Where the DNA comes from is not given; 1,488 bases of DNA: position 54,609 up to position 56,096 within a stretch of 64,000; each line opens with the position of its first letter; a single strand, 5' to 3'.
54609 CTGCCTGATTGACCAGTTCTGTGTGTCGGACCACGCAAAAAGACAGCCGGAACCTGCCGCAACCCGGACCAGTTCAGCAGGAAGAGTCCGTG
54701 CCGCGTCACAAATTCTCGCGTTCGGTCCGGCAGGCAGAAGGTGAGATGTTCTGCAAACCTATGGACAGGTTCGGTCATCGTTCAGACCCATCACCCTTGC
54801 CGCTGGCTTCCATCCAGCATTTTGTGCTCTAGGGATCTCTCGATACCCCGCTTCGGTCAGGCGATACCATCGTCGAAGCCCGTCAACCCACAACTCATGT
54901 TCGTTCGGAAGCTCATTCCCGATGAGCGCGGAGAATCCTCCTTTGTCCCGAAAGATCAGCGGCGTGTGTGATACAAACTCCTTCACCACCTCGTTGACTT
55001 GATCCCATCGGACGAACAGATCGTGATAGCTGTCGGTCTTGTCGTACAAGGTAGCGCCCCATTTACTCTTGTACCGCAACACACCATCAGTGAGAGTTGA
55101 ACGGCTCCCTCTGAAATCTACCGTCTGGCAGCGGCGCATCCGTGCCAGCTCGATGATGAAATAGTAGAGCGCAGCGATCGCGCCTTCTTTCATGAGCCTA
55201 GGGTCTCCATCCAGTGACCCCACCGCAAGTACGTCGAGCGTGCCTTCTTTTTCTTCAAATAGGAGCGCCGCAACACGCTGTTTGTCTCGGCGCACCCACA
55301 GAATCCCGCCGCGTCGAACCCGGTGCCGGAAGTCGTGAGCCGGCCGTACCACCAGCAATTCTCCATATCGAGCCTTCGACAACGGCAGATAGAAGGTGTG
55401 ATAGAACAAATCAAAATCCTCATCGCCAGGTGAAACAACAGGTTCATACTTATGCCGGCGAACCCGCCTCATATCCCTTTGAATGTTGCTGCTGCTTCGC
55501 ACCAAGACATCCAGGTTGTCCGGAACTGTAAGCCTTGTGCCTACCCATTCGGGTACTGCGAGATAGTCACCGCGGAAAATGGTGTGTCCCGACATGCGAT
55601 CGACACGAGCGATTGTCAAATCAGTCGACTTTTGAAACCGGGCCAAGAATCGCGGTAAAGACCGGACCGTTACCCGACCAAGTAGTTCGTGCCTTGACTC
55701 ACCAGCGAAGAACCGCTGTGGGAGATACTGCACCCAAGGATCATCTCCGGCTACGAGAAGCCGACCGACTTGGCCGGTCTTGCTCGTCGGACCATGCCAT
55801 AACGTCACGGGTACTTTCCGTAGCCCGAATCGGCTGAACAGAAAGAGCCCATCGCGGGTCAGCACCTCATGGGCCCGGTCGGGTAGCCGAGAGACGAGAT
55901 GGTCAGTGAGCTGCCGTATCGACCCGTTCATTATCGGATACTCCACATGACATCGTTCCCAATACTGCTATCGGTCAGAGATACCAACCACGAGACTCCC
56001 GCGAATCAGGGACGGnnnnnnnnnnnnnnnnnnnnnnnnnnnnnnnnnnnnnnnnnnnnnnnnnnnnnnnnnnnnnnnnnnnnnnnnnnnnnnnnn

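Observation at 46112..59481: Eleven-gene NRPS-independent multi-ligase cluster with no recognisable scaffold, carrier or export gene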

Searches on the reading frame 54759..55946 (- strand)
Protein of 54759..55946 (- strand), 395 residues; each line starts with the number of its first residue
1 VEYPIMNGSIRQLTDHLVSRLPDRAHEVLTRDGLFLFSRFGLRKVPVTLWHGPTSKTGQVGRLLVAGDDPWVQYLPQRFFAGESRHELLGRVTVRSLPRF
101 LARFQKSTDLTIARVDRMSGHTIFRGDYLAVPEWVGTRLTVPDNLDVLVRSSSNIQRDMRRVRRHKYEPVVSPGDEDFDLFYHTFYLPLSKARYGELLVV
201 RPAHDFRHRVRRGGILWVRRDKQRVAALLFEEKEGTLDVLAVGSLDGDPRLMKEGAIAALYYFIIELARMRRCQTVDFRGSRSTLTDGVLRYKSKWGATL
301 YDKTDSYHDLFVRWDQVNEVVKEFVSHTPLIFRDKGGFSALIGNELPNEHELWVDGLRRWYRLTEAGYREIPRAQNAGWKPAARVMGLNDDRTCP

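Call 4: search_protein_families(library=pfam, proteins=[window:54759-55946:-], max_evalue=0.01)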
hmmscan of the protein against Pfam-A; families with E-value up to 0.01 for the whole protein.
window:54759-55946:- (395 aa): 0 families
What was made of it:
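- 54759..55946 (-): Fem-fold tandem-GNAT transferase 1 (intact). No Pfam hit (call 4).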

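Call 6: search_protein_families(library=ncbifam, proteins=[window:54759-55946:-], max_evalue=0.01)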
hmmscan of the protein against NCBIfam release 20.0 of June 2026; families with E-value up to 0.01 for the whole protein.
window:54759-55946:- (395 aa): 1 family
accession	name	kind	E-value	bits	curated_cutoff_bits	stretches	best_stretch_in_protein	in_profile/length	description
TIGR03019.1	pepcterm_femAB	equivalog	0.00035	19.7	260.35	1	133-299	117-277/330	FemAB family XrtA/PEP-CTERM system-associated protein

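Call 12: find_homologous_proteins(query=window:54759-55946:-)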
Query window:54759-55946:- (395 aa): 54 proteins with E <= 0.001 among 8000 candidates.
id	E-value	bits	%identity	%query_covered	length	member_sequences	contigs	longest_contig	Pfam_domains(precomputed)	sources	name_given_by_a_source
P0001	6.5e-262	886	99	99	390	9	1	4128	-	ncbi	-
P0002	1.1e-201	688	81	94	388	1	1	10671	-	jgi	jgi:hypothetical protein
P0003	1.1e-187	642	78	94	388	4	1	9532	-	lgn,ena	-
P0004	1.2e-178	612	73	94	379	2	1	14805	-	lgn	-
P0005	4.3e-178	610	74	94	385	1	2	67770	-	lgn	-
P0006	2.1e-162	559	68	94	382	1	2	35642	-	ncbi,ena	-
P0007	3.3e-162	558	64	98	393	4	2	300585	-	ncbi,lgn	-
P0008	6.0e-151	521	63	96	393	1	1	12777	-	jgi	jgi:hypothetical protein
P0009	6.8e-145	501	60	94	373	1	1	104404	-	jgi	-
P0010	2.8e-143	496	62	92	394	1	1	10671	-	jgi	jgi:hypothetical protein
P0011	1.9e-142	493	65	86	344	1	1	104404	-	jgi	-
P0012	1.0e-141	490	59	97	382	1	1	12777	-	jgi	jgi:hypothetical protein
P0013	1.3e-141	490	60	93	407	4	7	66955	-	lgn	-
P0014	1.6e-140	486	60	91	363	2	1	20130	-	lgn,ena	-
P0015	3.6e-139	482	62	87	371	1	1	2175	-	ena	-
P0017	1.6e-137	477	58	92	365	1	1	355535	-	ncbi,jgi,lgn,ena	jgi:hypothetical protein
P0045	1.9e-91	325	44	88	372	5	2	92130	-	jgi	jgi:hypothetical protein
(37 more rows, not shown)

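Call 13: find_encoding_contigs(protein=P0007, flank=10000, max_places=3)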
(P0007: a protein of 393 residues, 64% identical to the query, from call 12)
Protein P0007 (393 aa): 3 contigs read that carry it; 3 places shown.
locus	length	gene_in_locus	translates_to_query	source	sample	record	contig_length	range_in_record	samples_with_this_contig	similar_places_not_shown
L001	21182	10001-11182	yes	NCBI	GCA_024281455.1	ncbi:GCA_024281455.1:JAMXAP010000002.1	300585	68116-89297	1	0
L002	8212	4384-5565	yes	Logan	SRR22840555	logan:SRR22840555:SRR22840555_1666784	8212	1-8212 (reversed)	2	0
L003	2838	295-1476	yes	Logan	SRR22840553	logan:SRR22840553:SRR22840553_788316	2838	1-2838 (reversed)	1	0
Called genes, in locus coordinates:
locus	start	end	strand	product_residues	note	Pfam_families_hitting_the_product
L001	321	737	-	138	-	PF07238:PilZ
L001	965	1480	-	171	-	-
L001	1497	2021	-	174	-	-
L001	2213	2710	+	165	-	PF02776:TPP_enzyme_N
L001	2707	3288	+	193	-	PF02775:TPP_enzyme_C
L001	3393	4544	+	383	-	PF00266:Aminotran_5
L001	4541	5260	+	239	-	PF00483:NTP_transferase, PF12804:NTP_transf_3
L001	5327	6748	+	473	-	PF01066:CDP-OH_P_transf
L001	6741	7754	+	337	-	PF03706:LPG_synthase_TM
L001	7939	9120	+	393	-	PF13472:Lipase_GDSL_2 (faint)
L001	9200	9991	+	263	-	PF08242:Methyltransf_12 (weak), PF08241:Methyltransf_11, PF13649:Methyltransf_25, PF13847:Methyltransf_31 (weak)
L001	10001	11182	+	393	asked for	-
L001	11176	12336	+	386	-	-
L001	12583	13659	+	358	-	PF00535:Glycos_transf_2, PF10111:Glyco_tranf_2_2, PF13641:Glyco_tranf_2_3, PF13506:Glyco_transf_21 (weak), PF13632:Glyco_trans_2_3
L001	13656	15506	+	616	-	PF00890:FAD_binding_2 (faint), PF01266:DAO (weak), PF01593:Amino_oxidase, PF01946:Thi4 (weak), PF13450:NAD_binding_8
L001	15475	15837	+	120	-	-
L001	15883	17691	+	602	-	-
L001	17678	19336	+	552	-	PF13231:PMT_2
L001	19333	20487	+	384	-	PF13641:Glyco_tranf_2_3 (weak), PF00535:Glycos_transf_2, PF26629:GT2_TM_C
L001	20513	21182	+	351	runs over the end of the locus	PF01370:Epimerase, PF02719:Polysacc_synt_2, PF04321:RmlD_sub_bind, PF07993:NAD_binding_4 (weak), PF16363:GDP_Man_Dehyd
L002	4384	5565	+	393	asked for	-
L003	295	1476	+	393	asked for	-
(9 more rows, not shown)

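Call 14: find_encoding_contigs(protein=P0017, flank=10000, max_places=3)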
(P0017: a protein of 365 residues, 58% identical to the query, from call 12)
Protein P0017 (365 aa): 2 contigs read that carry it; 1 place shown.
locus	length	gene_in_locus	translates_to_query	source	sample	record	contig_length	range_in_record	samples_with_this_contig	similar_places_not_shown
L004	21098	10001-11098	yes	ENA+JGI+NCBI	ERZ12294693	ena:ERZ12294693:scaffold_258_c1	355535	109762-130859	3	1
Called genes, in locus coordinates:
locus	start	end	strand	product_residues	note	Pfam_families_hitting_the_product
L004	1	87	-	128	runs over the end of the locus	PF07238:PilZ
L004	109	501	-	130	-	PF07238:PilZ (weak)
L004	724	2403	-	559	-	PF13714:PEP_mutase, PF00463:ICL, PF12804:NTP_transf_3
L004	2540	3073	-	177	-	-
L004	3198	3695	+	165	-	PF02776:TPP_enzyme_N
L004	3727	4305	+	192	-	PF02775:TPP_enzyme_C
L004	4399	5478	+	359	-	PF00266:Aminotran_5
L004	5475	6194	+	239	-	PF00483:NTP_transferase, PF01128:IspD (weak), PF12804:NTP_transf_3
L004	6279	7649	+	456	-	PF01066:CDP-OH_P_transf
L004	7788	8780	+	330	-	PF03706:LPG_synthase_TM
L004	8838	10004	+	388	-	-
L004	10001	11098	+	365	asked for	-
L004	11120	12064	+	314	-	PF08241:Methyltransf_11, PF08242:Methyltransf_12, PF13649:Methyltransf_25, PF13489:Methyltransf_23 (weak), PF13847:Methyltransf_31 (weak)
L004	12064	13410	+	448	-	PF27533:CapK_C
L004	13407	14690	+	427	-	PF00501:AMP-binding (weak)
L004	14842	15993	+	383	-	-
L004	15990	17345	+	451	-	PF00501:AMP-binding (faint), PF27533:CapK_C (weak)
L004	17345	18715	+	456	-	PF18604:PreAtp-grasp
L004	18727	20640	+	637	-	PF13522:GATase_6, PF13537:GATase_7, PF00733:Asn_synthase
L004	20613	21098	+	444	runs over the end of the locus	PF27533:CapK_C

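Call 18: find_encoding_contigs(protein=P0001, flank=10000, max_places=4)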
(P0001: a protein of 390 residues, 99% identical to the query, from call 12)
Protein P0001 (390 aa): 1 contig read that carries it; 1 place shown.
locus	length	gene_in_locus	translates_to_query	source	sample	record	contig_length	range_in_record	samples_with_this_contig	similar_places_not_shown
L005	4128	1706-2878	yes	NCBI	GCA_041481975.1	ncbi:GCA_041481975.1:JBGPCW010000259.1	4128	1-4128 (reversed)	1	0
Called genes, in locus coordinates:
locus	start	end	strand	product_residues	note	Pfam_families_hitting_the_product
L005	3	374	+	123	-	?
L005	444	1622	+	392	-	PF13472:Lipase_GDSL_2 (faint)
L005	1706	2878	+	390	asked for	-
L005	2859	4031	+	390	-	-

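Call 19: find_related_loci(query=window:54759-55946:-, collection=genome_contigs, flank=10000)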
Query window:54759-55946:- (395 aa) in genome_contigs; peptide patterns used: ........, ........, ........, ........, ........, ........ (x = any residue, [..] = any of these).
53 stretches matched a pattern; 1 encode a relative of the query (tblastn E <= 1e-3); 1 distinct loci.
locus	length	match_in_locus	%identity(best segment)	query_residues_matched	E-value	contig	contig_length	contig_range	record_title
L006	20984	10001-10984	36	44-369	6e-53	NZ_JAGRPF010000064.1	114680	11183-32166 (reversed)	MAG: Prosthecobacter sp. isolate HKST-UBA37 k127_838883, whole genome shotgun sequence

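Call 21: find_encoding_contigs(protein=P0005, flank=10000, max_places=2)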
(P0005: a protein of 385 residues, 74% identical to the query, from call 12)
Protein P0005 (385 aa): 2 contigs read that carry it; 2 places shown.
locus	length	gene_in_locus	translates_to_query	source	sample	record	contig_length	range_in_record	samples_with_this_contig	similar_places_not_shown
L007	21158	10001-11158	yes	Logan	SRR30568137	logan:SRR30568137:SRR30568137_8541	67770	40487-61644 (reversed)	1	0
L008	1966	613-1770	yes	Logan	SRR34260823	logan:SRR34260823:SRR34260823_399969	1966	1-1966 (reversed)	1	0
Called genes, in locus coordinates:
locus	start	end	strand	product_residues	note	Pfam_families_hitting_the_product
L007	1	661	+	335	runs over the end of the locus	PF00535:Glycos_transf_2 (weak)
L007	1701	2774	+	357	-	PF01408:GFO_IDH_MocA, PF02894:GFO_IDH_MocA_C (faint), PF22725:GFO_IDH_MocA_C3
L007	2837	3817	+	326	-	PF01073:3Beta_HSD, PF01370:Epimerase, PF02719:Polysacc_synt_2, PF04321:RmlD_sub_bind, PF05368:NmrA, PF13460:NAD_binding_10, PF16363:GDP_Man_Dehyd, PF07993:NAD_binding_4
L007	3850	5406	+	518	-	PF01663:Phosphodiest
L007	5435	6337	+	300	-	PF00535:Glycos_transf_2, PF10111:Glyco_tranf_2_2, PF13641:Glyco_tranf_2_3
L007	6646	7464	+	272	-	PF08241:Methyltransf_11, PF08242:Methyltransf_12 (weak), PF13489:Methyltransf_23 (faint), PF13649:Methyltransf_25, PF13847:Methyltransf_31 (weak)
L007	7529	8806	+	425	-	PF27533:CapK_C (weak)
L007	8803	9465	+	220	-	-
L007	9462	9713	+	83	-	-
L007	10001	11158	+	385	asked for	-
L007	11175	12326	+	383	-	-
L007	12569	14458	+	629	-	PF13522:GATase_6, PF13537:GATase_7, PF00733:Asn_synthase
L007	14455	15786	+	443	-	PF27533:CapK_C (weak)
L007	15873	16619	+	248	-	PF05148:Methyltransf_8 (weak), PF08241:Methyltransf_11, PF08242:Methyltransf_12 (faint), PF13649:Methyltransf_25, PF13847:Methyltransf_31 (weak)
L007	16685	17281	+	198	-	PF00583:Acetyltransf_1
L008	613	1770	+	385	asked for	-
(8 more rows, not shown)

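Call 22: find_encoding_contigs(protein=P0009, flank=10000, max_places=2)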
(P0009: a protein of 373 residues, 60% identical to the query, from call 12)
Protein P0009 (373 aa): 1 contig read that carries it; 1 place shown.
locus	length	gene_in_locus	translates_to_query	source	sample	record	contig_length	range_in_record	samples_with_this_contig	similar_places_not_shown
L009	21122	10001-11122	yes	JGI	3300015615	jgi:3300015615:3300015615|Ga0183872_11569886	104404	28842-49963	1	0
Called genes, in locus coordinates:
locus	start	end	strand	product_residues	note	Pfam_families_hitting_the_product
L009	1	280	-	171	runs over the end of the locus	-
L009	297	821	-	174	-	-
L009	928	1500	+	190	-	PF02776:TPP_enzyme_N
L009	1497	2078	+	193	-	PF02775:TPP_enzyme_C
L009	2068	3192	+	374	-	PF00266:Aminotran_5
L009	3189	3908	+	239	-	PF00483:NTP_transferase, PF12804:NTP_transf_3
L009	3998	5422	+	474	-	PF01066:CDP-OH_P_transf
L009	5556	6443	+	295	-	PF03706:LPG_synthase_TM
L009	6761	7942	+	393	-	-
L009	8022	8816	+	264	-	PF08242:Methyltransf_12 (weak), PF13489:Methyltransf_23 (weak), PF08241:Methyltransf_11, PF13649:Methyltransf_25, PF13847:Methyltransf_31 (weak)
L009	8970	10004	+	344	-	-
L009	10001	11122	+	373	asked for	-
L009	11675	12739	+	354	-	PF00535:Glycos_transf_2, PF10111:Glyco_tranf_2_2, PF13641:Glyco_tranf_2_3, PF13506:Glyco_transf_21 (weak), PF13632:Glyco_trans_2_3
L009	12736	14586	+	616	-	PF01266:DAO (weak), PF01593:Amino_oxidase, PF13450:NAD_binding_8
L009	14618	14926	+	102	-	-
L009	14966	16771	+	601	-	-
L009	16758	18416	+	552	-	PF13231:PMT_2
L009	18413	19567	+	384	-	PF13641:Glyco_tranf_2_3 (weak), PF00535:Glycos_transf_2, PF26629:GT2_TM_C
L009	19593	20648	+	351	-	PF01073:3Beta_HSD (weak), PF01370:Epimerase, PF02719:Polysacc_synt_2, PF04321:RmlD_sub_bind, PF07993:NAD_binding_4, PF16363:GDP_Man_Dehyd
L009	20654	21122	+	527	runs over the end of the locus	PF13489:Methyltransf_23, PF08241:Methyltransf_11 (weak), PF13649:Methyltransf_25 (weak), PF00535:Glycos_transf_2, PF13641:Glyco_tranf_2_3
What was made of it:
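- Same linkage elsewhere: L001, L004 and L009 (calls 13, 14, 22).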

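Call 23: find_encoding_contigs(protein=P0045, flank=10000, max_places=2)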
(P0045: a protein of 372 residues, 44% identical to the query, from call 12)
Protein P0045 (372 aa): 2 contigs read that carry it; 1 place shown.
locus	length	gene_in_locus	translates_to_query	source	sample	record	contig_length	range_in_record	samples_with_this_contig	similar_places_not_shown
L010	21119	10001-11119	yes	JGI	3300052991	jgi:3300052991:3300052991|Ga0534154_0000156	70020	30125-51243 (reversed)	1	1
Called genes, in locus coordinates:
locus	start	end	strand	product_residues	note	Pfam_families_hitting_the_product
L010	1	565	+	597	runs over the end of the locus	PF00070:Pyr_redox (faint), PF00890:FAD_binding_2 (weak), PF01266:DAO (weak), PF01494:FAD_binding_3 (weak), PF01593:Amino_oxidase, PF12831:FAD_oxidored (weak), PF13450:NAD_binding_8, PF13738:Pyr_redox_3 (weak), +2 more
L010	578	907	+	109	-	-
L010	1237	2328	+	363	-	PF01408:GFO_IDH_MocA, PF22725:GFO_IDH_MocA_C3, PF02894:GFO_IDH_MocA_C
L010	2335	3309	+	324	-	PF00535:Glycos_transf_2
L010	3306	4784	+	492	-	PF01943:Polysacc_synt, PF13440:Polysacc_synt_3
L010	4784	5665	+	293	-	PF00535:Glycos_transf_2, PF10111:Glyco_tranf_2_2, PF13641:Glyco_tranf_2_3, PF13632:Glyco_trans_2_3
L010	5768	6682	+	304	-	PF13641:Glyco_tranf_2_3, PF00535:Glycos_transf_2, PF10111:Glyco_tranf_2_2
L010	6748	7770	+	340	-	-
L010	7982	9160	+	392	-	PF13472:Lipase_GDSL_2 (weak)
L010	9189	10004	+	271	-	PF08241:Methyltransf_11, PF08242:Methyltransf_12 (weak), PF13649:Methyltransf_25, PF13847:Methyltransf_31 (weak)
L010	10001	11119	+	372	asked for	-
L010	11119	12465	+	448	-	PF00501:AMP-binding, PF27533:CapK_C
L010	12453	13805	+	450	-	-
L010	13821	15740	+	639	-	PF13522:GATase_6, PF13537:GATase_7, PF00733:Asn_synthase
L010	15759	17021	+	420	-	PF08245:Mur_ligase_M, PF02875:Mur_ligase_C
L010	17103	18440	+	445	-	PF00501:AMP-binding (weak), PF27533:CapK_C (weak)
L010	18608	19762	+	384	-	PF01041:DegT_DnrJ_EryC1, PF00266:Aminotran_5 (weak)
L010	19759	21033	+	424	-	PF00501:AMP-binding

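Call 27: search_solved_structures(query=A1, max_evalue=10)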
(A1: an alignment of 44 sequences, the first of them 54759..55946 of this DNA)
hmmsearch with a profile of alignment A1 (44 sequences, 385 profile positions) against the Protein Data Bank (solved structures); distinct sequences matched with E-value up to 10: 3.
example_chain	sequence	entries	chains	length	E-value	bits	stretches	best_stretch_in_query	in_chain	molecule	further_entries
6snr_A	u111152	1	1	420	0.027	16.4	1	256-307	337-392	Lipid II:glycine glycyltransferase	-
8eum_A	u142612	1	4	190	0.82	11.5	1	286-322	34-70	Protogloblin ApPgb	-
7ute_A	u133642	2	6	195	0.86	11.4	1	286-322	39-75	Protogloblin ApPgb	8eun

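Call 33: predict_structure(alignment_id=A1)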
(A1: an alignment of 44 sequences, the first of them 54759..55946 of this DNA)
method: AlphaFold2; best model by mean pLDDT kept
length: 395 residues; sequences in the alignment: 44
mean_pLDDT: 90.0   pTM: 0.86
mean pLDDT of the five models: 90.0, 89.3, 89.0, 88.6, 88.3
residues with pLDDT >= 90: 301; 70-90: 62; 50-70: 10; < 50: 22
segments of 3 or more residues with pLDDT < 50: 1-4, 376-380, 382-394
pLDDT, mean of each block of 10 residues (from residue 1): 56 81 87 95 97 95 94 89 95 97 96 96 93 97 96 96 98 92 97 88 90 97 98 96 97 97 98 97 94 95 93 96 95 94 80 91 93 57 41 40
secondary structure, 60 per line:
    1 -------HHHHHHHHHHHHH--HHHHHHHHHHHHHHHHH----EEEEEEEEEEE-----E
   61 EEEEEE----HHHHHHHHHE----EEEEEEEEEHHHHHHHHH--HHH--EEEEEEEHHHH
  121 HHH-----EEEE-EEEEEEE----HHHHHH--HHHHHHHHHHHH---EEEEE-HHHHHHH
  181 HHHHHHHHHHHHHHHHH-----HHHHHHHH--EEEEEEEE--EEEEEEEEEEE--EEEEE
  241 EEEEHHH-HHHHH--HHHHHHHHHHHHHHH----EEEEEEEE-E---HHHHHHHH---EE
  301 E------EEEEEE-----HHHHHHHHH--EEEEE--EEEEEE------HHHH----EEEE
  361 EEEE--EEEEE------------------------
elements in order: H8-20 H23-39 E44-54 E60-66 H71-79 E85-93 H94-102 E110-116 H117-123 E129-132 E134-140 H145-150 H153-164 E168-172 H174-197 H203-210 E213-220 E223-233 E236-244 H249-253 H256-270 E275-282 H288-295 E299-301 E308-313 H319-327 E330-334 E337-342 H349-352 E357-364 E367-371
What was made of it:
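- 54759..55946 (-): AF2 pLDDT 90 (call 33).
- On Fem/MprF-type aminoacyl-tRNA-dependent transferases: AF2 model with pLDDT 90 (call 33).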

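Call 35: fold_search(model_id=the predicted structure, library=pdb)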
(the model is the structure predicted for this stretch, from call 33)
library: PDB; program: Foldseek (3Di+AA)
matches with E <= 10: 670; with E <= 0.001: 65
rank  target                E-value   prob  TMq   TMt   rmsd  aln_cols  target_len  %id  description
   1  9wqx                  1.3e-09  1.00  0.38  0.51  12.2       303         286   15  aminoacyl-tRNA-dependent peptide synthase, Sbb17, complexed with streptothrisamine (released 2026-04-01)
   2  9wqw                  3.1e-09  1.00  0.38  0.50  12.5       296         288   16  aminoacyl-tRNA-dependent peptide synthase, Sbb17 (released 2026-04-01)
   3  9wqy                  1.0e-08  1.00  0.38  0.51  12.1       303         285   15  aminoacyl-tRNA-dependent peptide synthase, Sba18, complexed with streptothrisamine (released 2026-04-01)
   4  4ii9_A                1.2e-08  1.00  0.35  0.41  13.8       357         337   14  Crystal structure of Weissella viridescens FemXVv non-ribosomal amino acid transferase in complex with a peptidyl-RNA  (released 2013-07-03)
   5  7z6a_A                1.6e-08  1.00  0.34  0.40  13.8       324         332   14  CRYSTAL STRUCTURE OF WEISSELLA VIRIDESCENS FEMXVV NON-RIBOSOMAL AMINO ACID TRANSFERASE IN COMPLEX WITH A PEPTIDYL-XNA  (released 2022-10-26)
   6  7z5y_A                2.2e-08  1.00  0.35  0.41  13.6       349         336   13  CRYSTAL STRUCTURE OF WEISSELLA VIRIDESCENS FEMXVV NON-RIBOSOMAL AMINO ACID TRANSFERASE IN COMPLEX WITH A PEPTIDYL-XNA  (released 2022-10-26)
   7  1xe4                  4.5e-08  1.00  0.36  0.41  13.8       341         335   14  Crystal Structure of Weissella viridescens FemX (K36M) Mutant (released 2005-05-31)
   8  1xf8                  5.0e-08  1.00  0.34  0.39  13.8       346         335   13  Crystal Structure of Weissella viridescens FemX (Y254F) Mutant (released 2005-05-31)
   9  1ne9                  5.3e-08  1.00  0.36  0.41  13.7       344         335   14  Crystal Structure of Weissella viridescens FemX at 1.7 Ang Resolution (released 2004-02-10)
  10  4v35                  4.7e-07  1.00  0.33  0.40  10.3       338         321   12  The Structure of A-PGS from Pseudomonas aeruginosa (released 2015-08-19)
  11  4v36_B                9.1e-07  1.00  0.33  0.41  11.5       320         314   12  The structure of L-PGS from Bacillus licheniformis (released 2015-08-19)
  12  6snr                  1.2e-06  1.00  0.36  0.35  13.9       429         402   12  Crystal structure of FemX (released 2020-09-09)
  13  1lrz                  1.3e-06  1.00  0.31  0.31  20.1       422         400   10  x-ray crystal structure of staphylococcus aureus femA (released 2002-09-04)
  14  4v34                  1.4e-06  1.00  0.32  0.38   9.4       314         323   10  The Structure of A-PGS from Pseudomonas aeruginosa (SeMet derivative) (released 2015-08-19)
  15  2hqy_B                1.8e-06  1.00  0.31  0.40   9.3       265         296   13  Crystal Structure of Conserved Protein of Unknown Function from Bacteroides thetaiotaomicron VPI-5482 (released 2006-09-19)
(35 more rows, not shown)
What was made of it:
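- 54759..55946 (-): Foldseek top hits are Sbb17/Sba18, FemX and A-PGS/L-PGS/MprF (call 35).
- On Fem/MprF-type aminoacyl-tRNA-dependent transferases: The top Foldseek PDB hits are Sbb17/Sba18, FemX, A-PGS/L-PGS and MprF, at E 1e-9 to 1e-5 and TM-scores 0.31-0.51 (call 35).
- Closest known: MprF. Same: Fem1 has a tandem-GNAT fold, and its best structural matches include FemX, A-PGS/L-PGS and full-length MprF (call 35).
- Checked: The AF2 model (pLDDT 90) has aminoacyl-tRNA-dependent transferases as its best PDB fold matches (calls 33, 35).
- The tandem-GNAT fold also occurs in acyl-CoA users such as VipF and Eis, which appear lower in the same hit list (call 35). The best fold matches of Fem1 are Sbb17/Sba18, antibiotic-pathway aminoacyl-tRNA peptide synthases (call 35).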

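Call 39: find_encoding_contigs(protein=P0002, flank=10000, max_places=2)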
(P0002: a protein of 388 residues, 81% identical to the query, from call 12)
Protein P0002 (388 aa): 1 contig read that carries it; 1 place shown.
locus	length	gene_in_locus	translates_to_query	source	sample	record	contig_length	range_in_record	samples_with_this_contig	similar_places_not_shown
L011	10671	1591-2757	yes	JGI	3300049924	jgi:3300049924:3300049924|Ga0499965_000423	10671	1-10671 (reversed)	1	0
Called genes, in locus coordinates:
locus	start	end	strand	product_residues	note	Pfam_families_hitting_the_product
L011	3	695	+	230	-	?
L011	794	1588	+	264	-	PF08241:Methyltransf_11, PF08242:Methyltransf_12, PF13489:Methyltransf_23 (weak), PF13649:Methyltransf_25, PF13847:Methyltransf_31 (weak)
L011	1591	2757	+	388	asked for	-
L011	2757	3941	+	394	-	-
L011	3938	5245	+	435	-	PF08245:Mur_ligase_M, PF02875:Mur_ligase_C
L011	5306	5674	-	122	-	-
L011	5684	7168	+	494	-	PF13537:GATase_7 (weak), PF00733:Asn_synthase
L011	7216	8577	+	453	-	PF27533:CapK_C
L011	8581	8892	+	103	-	-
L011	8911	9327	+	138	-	-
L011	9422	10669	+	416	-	?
